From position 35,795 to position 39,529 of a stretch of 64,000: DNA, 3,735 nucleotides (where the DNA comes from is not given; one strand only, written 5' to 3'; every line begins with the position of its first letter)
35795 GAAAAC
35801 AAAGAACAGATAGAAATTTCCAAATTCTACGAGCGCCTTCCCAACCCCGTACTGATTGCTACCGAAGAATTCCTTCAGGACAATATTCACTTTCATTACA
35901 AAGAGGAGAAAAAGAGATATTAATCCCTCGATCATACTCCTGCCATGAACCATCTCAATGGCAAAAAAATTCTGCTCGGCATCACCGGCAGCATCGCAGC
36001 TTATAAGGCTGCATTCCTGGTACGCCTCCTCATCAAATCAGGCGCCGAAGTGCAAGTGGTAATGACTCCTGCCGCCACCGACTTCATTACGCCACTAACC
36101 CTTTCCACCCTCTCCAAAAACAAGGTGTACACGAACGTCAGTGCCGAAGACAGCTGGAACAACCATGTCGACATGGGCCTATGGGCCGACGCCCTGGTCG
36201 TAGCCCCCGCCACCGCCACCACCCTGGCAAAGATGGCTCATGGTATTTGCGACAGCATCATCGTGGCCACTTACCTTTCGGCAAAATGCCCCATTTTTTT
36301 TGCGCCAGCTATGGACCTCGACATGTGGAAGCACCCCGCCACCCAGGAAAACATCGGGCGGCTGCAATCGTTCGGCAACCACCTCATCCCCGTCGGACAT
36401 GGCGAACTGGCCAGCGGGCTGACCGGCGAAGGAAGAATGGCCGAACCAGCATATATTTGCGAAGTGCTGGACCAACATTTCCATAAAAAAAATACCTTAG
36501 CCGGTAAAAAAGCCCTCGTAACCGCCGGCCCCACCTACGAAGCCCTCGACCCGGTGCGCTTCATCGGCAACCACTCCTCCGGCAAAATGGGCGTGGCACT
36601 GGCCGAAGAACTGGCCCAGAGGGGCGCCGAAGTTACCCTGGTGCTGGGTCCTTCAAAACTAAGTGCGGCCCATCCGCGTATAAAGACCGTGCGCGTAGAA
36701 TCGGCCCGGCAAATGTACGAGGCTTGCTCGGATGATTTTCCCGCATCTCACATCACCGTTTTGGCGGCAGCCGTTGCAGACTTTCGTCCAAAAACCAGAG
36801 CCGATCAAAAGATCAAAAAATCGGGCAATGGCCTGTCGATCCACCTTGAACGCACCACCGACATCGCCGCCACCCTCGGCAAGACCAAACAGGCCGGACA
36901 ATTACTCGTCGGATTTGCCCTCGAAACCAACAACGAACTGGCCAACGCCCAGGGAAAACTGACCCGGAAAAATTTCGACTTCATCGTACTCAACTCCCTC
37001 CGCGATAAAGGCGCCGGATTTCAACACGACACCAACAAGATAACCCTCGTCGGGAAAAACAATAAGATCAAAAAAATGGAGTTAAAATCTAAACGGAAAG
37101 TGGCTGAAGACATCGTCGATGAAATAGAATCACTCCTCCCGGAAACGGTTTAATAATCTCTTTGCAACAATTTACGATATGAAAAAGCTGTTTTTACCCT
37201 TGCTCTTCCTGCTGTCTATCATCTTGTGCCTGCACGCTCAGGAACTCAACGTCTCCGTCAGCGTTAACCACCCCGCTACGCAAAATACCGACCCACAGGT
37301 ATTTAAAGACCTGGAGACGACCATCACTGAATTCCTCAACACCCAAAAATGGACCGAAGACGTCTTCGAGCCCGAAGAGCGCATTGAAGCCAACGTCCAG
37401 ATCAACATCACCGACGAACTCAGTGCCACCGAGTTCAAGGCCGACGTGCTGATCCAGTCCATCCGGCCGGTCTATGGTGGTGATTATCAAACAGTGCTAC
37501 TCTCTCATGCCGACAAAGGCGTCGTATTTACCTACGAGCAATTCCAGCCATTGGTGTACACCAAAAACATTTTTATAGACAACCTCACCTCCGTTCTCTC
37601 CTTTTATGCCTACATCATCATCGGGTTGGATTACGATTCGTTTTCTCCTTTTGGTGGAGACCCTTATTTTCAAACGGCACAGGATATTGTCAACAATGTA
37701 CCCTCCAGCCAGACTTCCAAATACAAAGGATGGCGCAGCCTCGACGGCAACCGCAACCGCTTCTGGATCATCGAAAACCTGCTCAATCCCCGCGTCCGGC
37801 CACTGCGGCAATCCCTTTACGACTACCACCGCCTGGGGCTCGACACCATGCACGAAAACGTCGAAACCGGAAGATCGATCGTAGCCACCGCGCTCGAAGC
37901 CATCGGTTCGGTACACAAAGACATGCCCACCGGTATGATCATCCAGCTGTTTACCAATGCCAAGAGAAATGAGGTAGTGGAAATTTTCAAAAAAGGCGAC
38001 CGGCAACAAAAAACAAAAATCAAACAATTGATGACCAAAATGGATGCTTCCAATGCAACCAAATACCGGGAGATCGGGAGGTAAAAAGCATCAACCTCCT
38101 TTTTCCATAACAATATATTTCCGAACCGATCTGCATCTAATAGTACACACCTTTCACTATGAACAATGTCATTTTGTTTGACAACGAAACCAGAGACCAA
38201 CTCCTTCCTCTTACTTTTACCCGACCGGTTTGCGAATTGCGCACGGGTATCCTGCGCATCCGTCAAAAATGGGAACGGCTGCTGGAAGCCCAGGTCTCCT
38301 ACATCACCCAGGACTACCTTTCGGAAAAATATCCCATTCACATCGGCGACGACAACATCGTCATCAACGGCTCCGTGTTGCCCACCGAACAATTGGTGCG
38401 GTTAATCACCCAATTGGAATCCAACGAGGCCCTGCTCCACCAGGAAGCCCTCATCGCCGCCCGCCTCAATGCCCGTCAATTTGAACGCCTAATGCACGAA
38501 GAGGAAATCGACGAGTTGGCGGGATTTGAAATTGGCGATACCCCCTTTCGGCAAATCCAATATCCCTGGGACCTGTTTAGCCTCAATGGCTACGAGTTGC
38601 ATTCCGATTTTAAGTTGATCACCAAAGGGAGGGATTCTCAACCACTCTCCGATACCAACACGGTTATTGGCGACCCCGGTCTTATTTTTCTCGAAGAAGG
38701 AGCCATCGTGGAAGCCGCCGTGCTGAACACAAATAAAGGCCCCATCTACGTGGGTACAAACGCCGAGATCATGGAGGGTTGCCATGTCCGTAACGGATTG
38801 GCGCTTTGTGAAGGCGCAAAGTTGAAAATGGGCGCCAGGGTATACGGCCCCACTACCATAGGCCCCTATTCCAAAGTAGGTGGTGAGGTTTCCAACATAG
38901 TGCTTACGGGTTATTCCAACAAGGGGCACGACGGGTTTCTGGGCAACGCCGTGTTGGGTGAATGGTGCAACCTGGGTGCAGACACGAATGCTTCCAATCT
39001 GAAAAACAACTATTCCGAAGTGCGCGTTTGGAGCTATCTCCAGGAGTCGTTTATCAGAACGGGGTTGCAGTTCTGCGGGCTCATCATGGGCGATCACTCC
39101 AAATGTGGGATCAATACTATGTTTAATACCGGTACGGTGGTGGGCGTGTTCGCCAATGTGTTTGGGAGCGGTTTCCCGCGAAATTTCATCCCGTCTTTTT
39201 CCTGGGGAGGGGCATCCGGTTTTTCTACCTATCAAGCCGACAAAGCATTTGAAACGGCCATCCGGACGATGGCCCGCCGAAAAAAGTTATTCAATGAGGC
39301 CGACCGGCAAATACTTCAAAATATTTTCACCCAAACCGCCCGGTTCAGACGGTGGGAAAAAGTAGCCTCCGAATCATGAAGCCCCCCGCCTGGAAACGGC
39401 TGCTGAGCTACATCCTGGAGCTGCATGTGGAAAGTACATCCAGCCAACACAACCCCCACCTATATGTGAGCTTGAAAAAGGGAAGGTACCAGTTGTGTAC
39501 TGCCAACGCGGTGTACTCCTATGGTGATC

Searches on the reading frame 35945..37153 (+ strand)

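Call 78: search_protein_families(library=pfam, proteins=[window:35945-37153:+])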
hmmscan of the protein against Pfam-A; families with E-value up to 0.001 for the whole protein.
window:35945-37153:+ (402 aa): 3 families
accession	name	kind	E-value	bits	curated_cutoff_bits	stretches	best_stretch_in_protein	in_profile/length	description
PF04127.22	DFP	-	2.3e-70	236.6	22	1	185-369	1-186/186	DNA/pantothenate metabolism flavoprotein C-terminal domain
PF02441.25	Flavoprotein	-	1.4e-35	122.8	22.7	1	7-177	1-160/162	Flavoprotein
PF03853.21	YjeF_N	-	0.00079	19.9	24.9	0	206-238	31-65/169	YjeF-related protein N-terminus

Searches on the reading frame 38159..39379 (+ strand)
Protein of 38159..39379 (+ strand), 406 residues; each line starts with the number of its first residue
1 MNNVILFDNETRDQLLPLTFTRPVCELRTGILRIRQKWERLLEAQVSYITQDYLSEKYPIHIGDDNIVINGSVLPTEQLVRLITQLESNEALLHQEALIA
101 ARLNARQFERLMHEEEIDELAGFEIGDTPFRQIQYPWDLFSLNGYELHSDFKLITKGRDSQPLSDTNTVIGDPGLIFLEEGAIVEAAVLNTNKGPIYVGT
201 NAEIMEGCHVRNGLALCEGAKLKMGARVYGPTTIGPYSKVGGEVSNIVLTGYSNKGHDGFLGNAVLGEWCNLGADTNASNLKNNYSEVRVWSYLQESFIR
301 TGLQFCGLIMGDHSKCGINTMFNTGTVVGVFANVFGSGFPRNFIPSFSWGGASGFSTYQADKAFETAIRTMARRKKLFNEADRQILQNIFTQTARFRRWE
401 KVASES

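Call 78: search_protein_families(library=pfam, proteins=[window:38159-39379:+])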
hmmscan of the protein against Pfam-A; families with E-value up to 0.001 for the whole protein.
window:38159-39379:+ (406 aa): 2 families
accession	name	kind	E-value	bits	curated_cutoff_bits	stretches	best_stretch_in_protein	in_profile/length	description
PF13562.11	NTP_transf_4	-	2.6e-53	180.7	27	1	4-158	1-152/153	Sugar nucleotidyl transferase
PF00132.30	Hexapep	-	0.00012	22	27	0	218-242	6-30/36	Bacterial transferase hexapeptide (six repeats)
